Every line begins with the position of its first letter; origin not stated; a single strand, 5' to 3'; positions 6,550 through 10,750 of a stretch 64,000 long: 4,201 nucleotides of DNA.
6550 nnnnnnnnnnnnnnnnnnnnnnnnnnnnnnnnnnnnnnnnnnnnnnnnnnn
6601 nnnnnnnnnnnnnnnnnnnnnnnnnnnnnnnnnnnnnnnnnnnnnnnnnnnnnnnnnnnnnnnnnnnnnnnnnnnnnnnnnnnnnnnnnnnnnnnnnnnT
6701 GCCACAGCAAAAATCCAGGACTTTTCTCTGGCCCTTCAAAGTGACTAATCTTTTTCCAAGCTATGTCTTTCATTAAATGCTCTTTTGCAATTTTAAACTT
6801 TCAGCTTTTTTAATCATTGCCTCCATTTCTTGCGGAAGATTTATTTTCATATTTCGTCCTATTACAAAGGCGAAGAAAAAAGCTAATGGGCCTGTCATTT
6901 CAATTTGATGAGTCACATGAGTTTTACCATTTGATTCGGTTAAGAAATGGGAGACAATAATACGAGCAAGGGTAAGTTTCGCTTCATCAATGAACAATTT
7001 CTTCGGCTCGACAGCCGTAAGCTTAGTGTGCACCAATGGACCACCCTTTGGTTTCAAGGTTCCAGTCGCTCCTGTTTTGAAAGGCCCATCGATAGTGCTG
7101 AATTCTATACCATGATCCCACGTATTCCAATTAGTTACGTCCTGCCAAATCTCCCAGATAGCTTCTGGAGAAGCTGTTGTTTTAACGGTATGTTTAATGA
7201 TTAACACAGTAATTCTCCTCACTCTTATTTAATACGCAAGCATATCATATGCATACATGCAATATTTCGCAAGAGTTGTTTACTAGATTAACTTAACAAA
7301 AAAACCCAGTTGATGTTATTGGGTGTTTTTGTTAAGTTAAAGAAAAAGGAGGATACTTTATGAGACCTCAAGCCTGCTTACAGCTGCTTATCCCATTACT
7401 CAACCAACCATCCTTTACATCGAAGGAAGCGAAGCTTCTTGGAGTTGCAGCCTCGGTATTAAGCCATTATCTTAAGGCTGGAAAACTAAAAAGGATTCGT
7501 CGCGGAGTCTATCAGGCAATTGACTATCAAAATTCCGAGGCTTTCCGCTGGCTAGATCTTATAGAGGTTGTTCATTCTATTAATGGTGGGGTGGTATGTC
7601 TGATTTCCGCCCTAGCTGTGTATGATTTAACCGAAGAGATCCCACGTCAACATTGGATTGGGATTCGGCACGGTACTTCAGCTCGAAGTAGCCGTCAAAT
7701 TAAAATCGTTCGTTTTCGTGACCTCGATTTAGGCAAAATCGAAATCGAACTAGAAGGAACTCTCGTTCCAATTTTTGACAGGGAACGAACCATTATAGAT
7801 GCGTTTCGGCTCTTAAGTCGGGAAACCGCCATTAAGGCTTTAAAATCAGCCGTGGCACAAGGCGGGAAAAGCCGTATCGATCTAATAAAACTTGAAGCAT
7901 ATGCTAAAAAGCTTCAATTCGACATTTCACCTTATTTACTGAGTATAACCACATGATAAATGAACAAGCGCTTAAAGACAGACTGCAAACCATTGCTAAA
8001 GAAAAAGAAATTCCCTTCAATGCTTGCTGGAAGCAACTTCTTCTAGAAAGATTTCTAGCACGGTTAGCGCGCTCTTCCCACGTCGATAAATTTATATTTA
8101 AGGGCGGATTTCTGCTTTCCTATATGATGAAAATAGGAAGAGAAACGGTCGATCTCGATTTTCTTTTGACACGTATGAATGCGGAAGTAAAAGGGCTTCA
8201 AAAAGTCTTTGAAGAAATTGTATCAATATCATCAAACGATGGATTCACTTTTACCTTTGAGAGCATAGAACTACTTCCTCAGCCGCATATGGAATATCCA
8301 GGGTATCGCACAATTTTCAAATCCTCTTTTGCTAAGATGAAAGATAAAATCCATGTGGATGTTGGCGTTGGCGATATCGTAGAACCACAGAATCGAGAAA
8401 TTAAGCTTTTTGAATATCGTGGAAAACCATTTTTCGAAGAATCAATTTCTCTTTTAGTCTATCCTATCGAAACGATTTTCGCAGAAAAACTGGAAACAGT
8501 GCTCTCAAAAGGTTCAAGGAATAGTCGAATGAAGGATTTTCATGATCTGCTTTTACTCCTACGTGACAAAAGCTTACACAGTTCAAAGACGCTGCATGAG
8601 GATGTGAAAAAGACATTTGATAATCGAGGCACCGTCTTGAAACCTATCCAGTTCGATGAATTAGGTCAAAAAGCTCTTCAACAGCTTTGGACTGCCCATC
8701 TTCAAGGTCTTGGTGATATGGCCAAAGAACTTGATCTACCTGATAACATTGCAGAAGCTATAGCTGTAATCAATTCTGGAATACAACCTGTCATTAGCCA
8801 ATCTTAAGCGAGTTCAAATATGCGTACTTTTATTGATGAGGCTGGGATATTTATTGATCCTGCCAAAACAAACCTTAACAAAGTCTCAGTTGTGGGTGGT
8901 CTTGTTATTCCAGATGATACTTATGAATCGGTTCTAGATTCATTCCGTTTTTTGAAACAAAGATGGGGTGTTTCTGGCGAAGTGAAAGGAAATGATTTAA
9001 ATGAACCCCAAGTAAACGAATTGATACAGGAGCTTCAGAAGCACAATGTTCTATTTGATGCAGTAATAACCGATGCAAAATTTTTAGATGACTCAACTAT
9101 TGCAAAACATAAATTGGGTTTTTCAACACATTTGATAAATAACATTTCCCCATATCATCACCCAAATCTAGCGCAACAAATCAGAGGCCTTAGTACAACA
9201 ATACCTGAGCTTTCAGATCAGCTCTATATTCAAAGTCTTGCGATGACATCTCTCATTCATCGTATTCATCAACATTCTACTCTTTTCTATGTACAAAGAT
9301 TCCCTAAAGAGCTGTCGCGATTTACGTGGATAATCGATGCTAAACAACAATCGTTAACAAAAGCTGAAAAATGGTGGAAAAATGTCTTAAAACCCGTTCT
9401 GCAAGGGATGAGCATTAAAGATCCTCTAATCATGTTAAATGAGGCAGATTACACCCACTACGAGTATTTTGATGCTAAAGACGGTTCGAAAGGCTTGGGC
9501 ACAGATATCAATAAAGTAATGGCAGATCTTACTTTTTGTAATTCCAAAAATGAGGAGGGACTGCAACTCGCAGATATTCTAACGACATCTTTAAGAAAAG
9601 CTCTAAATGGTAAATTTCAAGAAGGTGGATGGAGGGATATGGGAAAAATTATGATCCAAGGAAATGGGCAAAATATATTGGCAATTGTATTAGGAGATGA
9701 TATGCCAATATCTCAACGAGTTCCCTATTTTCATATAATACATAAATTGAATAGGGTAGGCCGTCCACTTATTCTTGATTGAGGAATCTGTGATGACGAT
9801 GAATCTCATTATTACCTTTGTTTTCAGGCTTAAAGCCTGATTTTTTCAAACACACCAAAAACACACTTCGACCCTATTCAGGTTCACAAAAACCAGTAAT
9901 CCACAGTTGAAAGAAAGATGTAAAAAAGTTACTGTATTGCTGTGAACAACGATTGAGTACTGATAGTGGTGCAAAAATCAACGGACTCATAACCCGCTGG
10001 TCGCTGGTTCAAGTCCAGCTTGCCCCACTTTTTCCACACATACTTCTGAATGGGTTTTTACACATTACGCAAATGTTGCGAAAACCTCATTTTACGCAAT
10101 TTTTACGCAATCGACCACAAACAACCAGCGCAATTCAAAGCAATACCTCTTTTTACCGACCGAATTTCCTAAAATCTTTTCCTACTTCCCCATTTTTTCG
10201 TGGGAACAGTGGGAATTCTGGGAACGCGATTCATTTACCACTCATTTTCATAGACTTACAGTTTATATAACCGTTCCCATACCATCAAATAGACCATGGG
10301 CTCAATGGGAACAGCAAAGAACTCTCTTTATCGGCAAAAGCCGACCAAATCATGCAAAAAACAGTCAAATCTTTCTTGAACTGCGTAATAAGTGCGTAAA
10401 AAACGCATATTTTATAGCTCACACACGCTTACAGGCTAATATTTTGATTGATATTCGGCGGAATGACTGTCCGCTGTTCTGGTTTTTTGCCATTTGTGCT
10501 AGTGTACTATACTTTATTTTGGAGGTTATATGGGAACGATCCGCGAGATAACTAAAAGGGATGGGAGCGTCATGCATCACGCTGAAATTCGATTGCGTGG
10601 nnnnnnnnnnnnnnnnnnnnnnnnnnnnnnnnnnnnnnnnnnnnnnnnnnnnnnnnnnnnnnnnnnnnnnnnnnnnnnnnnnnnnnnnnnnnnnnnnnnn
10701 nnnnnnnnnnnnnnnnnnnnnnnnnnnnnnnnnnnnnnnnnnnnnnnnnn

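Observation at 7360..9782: AbiEi-AbiEii pair extended by a tightly coupled DUF3800 gene: candidate three-gene defence module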

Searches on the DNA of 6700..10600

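Call 27: search_rna_families(source=window, start=6700, end=10600, threshold=evalue, max_evalue=5)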
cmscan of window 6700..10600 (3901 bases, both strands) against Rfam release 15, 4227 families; matches with E-value up to 5: 5.
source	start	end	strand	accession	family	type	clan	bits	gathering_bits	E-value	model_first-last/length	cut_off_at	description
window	9968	10027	+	RF00005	tRNA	Gene; tRNA;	CL00001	31.1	29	0.001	1-71/71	no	tRNA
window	7230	7480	-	RF02986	FuFi-1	Gene; sRNA;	-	23.6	59.6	0.031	1-175/175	no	FuFi-1 RNA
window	9968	10028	-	RF04354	Plastid-ycf2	Cis-reg;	-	21.7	65.7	0.4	1-75/75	no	Plastid-ycf2 5UTR RNA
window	7287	7340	+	RF03839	MIR2599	Gene; miRNA;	-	21.1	120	1.2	1-132/132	no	MIR2599 microRNA precursor family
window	7288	7343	-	RF00697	mir-186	Gene; miRNA;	-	20.7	70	1.7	1-82/82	no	mir-186 microRNA precursor family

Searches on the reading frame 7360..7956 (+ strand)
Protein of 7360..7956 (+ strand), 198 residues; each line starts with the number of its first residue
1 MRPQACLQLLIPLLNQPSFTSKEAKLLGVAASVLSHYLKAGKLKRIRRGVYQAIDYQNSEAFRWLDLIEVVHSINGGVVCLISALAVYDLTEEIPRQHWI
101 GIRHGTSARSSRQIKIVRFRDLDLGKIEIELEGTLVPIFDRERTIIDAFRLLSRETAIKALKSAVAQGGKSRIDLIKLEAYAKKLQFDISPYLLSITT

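Call 3: search_protein_families(library=pfam, proteins=[window:7360-7956:+], max_evalue=0.01)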
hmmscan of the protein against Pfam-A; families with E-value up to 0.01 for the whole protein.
window:7360-7956:+ (198 aa): 2 families
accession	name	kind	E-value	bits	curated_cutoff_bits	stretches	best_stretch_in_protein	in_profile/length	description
PF13338.12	AbiEi_4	-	1.1e-07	32.2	25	1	19-52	14-47/49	Transcriptional regulator, AbiEi antitoxin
PF17194.10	AbiEi_3_N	-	0.0015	19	26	1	26-73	25-68/93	Transcriptional regulator, AbiEi antitoxin N-terminal domain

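Call 4: search_protein_families(library=padloc, proteins=[window:7360-7956:+], max_evalue=0.01)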
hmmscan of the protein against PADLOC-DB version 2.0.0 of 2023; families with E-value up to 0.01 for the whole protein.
window:7360-7956:+ (198 aa): 28 families (the best 25 are shown)
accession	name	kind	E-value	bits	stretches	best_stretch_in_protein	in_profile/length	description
PDLC02254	AbiEi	-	1.5e-90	300.2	1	4-198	3-197/197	AbiEi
PDLC02275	AbiEi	-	2.8e-52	175.4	1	15-197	9-184/184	AbiEi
PDLC02225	AbiEi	-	2.5e-35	120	1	17-193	18-191/198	AbiEi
PDLC02265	AbiEi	-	5.8e-31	105.8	1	16-195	14-196/198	AbiEi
PDLC02283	AbiEi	-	1.6e-29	101.1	1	17-196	18-200/201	AbiEi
PDLC02239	AbiEi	-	4e-22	76.9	1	17-185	10-180/195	AbiEi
PDLC02228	AbiEi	-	3e-18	63.9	1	19-182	41-195/216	AbiEi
PDLC02249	AbiEi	-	1.4e-16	58.8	1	18-178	18-172/184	AbiEi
PDLC02248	AbiEi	-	2.5e-15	54.7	1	22-186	21-185/198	AbiEi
PDLC02245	AbiEi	-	4.2e-14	50.7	1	19-187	13-182/194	AbiEi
PDLC02267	AbiEi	-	2.3e-13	48.2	1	30-186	37-186/252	AbiEi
PDLC02263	AbiEi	-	2.1e-12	45.4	1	33-186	78-232/244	AbiEi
PDLC02260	AbiEi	-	9.6e-12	42.9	1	19-103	18-100/131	AbiEi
PDLC02256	AbiEi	-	2.4e-11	41.9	1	20-168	18-158/174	AbiEi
PDLC02231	AbiEi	-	3.6e-10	38.1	1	19-178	21-182/280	AbiEi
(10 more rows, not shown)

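Call 54: search_protein_families(library=ncbifam, proteins=[window:7360-7956:+], max_evalue=0.01)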
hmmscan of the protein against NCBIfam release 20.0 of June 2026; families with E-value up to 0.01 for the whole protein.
window:7360-7956:+ (198 aa): 0 families
